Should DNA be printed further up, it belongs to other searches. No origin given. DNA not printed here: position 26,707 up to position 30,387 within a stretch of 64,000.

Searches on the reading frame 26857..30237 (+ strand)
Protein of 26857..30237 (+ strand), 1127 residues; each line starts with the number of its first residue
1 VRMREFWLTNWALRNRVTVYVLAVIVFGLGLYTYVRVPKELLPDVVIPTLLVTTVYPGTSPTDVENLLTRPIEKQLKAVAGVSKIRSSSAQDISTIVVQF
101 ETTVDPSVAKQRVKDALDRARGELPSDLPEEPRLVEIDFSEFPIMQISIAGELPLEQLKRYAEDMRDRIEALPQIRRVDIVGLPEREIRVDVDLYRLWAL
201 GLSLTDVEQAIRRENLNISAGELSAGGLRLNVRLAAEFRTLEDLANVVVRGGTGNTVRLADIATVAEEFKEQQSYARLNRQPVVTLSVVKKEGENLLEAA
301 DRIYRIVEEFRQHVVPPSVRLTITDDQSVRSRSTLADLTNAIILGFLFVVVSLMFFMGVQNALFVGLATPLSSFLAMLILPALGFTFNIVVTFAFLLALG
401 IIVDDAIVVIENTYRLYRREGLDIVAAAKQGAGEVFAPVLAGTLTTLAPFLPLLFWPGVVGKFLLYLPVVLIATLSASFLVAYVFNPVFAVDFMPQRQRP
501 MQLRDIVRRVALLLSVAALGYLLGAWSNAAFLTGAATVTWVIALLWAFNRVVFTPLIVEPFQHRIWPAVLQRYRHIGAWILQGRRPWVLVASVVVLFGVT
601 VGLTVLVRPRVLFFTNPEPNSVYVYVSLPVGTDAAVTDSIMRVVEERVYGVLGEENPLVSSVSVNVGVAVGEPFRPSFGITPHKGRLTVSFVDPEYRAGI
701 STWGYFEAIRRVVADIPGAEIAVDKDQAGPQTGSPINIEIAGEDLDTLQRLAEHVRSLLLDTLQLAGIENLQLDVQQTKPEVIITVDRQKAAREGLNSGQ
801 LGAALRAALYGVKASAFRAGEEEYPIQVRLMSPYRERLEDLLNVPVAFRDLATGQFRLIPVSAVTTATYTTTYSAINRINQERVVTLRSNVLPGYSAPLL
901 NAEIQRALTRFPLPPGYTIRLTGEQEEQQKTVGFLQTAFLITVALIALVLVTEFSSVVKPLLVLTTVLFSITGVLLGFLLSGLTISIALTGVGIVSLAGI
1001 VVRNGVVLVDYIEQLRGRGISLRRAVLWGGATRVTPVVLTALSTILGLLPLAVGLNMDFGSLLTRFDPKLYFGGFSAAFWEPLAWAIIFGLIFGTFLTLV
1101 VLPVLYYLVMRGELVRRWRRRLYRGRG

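Call 65: search_protein_families(library=pfam, proteins=[window:26857-30237:+], max_evalue=0.001)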
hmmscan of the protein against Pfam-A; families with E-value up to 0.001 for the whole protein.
window:26857-30237:+ (1127 aa): 1 family
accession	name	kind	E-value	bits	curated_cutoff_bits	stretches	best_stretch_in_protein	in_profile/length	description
PF00873.25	ACR_tran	-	2.3e-174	582.2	28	2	10-549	3-546/1021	AcrB/AcrD/AcrF family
